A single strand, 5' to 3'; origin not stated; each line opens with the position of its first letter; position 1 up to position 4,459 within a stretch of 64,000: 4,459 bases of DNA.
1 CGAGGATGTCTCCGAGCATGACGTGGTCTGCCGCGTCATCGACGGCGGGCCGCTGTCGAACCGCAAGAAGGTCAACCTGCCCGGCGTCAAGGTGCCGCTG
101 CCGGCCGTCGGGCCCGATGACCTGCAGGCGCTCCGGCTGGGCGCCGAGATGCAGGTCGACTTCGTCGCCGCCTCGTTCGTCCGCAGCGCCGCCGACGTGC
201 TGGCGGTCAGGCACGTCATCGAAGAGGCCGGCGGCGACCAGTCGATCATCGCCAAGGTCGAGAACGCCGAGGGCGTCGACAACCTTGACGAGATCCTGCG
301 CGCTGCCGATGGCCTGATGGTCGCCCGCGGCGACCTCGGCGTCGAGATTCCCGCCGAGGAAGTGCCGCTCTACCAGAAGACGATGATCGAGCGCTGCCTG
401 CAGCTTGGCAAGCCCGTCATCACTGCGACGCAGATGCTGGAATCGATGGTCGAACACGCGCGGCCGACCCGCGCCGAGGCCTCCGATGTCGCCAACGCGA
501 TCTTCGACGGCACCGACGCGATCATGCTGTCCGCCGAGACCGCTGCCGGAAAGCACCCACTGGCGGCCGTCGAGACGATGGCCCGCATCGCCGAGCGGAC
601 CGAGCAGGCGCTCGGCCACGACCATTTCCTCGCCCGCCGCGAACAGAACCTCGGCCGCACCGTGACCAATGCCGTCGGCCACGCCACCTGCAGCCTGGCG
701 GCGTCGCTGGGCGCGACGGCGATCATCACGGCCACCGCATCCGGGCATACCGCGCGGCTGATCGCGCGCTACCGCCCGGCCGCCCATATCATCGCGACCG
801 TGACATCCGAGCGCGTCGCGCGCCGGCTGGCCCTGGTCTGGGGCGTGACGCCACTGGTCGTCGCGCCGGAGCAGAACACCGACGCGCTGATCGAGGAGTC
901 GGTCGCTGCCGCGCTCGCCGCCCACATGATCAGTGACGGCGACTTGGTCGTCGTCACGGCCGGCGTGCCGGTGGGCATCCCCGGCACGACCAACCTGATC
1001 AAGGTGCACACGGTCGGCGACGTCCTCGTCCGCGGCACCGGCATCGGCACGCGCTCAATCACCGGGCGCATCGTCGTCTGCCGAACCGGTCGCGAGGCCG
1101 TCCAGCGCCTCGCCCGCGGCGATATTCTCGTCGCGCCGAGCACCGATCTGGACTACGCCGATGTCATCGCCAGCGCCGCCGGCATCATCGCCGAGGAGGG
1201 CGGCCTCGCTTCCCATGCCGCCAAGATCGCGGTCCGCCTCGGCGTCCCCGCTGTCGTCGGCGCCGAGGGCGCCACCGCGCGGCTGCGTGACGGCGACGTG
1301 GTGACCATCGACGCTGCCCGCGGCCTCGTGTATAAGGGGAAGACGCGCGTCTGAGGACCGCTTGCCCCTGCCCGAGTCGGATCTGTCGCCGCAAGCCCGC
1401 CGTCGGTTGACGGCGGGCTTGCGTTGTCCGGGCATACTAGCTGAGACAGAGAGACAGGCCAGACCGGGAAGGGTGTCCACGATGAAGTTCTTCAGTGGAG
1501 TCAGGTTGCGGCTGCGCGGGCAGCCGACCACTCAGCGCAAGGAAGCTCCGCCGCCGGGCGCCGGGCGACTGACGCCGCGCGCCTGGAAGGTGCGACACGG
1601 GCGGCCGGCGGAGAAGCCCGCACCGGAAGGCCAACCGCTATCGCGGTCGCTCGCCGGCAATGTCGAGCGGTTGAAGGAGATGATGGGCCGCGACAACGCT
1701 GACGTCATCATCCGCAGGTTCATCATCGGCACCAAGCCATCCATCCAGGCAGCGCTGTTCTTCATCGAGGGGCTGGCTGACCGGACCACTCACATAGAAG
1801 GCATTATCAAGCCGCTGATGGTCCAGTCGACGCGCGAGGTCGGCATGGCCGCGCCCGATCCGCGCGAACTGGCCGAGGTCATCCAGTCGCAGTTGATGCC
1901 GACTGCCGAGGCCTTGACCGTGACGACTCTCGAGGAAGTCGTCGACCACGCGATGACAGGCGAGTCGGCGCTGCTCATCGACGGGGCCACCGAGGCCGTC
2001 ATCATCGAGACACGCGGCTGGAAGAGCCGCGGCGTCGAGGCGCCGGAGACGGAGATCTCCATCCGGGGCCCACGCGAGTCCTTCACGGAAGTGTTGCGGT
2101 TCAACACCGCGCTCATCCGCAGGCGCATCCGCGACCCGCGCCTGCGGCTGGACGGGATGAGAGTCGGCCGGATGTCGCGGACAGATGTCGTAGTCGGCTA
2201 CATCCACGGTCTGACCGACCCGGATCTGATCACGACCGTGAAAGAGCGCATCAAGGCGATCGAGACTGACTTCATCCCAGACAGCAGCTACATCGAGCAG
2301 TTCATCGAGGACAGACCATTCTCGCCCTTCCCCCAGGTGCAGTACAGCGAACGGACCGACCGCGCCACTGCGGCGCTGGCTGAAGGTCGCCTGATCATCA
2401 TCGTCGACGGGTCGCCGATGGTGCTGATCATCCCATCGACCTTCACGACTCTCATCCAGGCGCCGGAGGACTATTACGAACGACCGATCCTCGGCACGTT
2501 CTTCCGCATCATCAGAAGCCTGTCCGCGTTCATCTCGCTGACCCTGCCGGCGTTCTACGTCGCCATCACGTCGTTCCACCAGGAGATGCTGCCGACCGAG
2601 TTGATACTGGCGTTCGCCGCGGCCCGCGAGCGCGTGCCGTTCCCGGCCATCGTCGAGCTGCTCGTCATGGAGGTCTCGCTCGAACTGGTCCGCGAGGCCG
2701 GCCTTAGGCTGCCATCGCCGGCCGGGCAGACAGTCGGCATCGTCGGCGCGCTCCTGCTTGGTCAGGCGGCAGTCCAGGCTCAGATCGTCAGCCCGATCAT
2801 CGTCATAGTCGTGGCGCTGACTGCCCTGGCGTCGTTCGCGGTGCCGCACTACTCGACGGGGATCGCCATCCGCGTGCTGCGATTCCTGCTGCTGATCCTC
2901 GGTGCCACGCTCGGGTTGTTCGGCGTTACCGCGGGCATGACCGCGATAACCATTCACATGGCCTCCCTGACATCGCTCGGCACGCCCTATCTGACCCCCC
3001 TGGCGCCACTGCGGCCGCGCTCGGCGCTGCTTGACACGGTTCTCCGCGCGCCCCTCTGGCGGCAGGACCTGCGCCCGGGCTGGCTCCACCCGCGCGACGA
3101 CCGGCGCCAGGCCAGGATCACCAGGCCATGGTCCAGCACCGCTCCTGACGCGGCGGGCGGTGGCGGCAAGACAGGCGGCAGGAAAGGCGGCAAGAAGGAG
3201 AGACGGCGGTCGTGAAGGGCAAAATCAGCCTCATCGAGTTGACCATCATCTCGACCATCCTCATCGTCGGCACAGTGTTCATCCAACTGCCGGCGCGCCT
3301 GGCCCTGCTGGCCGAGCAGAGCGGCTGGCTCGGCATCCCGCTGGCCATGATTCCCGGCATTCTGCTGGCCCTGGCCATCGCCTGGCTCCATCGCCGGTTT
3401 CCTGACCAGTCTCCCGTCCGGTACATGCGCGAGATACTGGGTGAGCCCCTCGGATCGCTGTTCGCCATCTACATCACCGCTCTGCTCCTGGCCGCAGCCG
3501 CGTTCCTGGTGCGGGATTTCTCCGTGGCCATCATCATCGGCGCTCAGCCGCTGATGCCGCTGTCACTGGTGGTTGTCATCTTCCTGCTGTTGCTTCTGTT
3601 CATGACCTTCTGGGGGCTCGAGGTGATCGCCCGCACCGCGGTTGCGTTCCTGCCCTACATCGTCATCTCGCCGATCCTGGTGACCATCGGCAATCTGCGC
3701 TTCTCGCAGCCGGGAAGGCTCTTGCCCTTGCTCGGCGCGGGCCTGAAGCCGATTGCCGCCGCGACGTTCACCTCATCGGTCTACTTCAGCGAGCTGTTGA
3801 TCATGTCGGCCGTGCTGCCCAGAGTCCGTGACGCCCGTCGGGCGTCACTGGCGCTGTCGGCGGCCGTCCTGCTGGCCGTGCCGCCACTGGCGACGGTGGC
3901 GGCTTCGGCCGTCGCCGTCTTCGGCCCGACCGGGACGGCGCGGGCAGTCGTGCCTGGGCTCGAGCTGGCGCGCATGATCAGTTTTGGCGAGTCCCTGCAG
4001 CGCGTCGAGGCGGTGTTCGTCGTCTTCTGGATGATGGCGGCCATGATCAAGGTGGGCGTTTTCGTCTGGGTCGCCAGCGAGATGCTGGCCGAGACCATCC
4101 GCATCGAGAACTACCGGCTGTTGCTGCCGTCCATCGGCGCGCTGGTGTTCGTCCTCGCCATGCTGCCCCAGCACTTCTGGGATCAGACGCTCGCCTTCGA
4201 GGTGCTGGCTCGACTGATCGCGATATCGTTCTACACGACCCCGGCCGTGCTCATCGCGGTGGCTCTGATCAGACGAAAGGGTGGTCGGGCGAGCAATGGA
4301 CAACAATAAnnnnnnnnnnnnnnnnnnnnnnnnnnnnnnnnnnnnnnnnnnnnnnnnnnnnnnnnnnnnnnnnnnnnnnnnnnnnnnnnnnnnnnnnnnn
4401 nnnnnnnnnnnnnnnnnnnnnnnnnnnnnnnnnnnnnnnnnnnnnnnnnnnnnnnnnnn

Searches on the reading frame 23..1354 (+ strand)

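Call 66: search_protein_families(library=pfam, proteins=[window:23-1354:+], max_evalue=0.00001)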
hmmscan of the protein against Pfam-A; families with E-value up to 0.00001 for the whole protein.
window:23-1354:+ (443 aa): 3 families
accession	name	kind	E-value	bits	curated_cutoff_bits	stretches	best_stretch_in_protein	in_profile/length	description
PF00224.27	PK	-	1.6e-81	274.4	30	1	2-183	147-328/328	Pyruvate kinase, barrel domain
PF02887.21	PK_C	-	4.6e-38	130.3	28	1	216-329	1-114/114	Pyruvate kinase, alpha/beta domain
PF00391.29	PEP-utilizers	-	1.1e-20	73.4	23.1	1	365-434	3-72/72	PEP-utilising enzyme, mobile domain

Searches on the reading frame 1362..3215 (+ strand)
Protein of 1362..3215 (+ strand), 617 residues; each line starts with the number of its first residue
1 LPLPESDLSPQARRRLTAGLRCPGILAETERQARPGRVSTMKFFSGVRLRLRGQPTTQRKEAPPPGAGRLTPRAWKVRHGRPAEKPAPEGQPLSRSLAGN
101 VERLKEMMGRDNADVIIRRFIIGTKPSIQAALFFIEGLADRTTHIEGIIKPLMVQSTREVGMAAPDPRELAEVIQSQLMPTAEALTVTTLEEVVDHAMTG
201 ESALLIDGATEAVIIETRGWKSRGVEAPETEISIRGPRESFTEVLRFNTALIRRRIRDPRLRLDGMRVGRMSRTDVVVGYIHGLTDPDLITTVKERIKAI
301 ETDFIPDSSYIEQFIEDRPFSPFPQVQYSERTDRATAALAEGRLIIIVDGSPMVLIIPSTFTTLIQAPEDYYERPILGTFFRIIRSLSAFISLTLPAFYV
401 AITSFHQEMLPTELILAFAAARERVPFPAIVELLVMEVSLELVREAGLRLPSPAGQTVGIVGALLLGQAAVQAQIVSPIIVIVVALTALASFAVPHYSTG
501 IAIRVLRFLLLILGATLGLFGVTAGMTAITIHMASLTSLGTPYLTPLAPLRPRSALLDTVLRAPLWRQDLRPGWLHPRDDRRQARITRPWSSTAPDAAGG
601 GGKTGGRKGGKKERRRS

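Call 66: search_protein_families(library=pfam, proteins=[window:1362-3215:+], max_evalue=0.00001)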
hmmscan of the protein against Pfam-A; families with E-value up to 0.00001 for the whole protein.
window:1362-3215:+ (617 aa): 1 family
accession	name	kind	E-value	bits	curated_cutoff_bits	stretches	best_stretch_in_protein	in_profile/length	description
PF03323.18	GerA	-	3.3e-181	603.3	27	1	103-572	2-464/466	Bacillus/Clostridium GerA spore germination protein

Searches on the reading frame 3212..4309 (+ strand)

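Call 66: search_protein_families(library=pfam, proteins=[window:3212-4309:+], max_evalue=0.00001)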
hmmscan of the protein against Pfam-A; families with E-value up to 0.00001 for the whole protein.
window:3212-4309:+ (365 aa): 1 family
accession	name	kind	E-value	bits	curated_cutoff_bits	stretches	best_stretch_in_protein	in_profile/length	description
PF03845.19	Spore_permease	-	1.2e-48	166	23.4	1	4-320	1-316/321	Spore germination protein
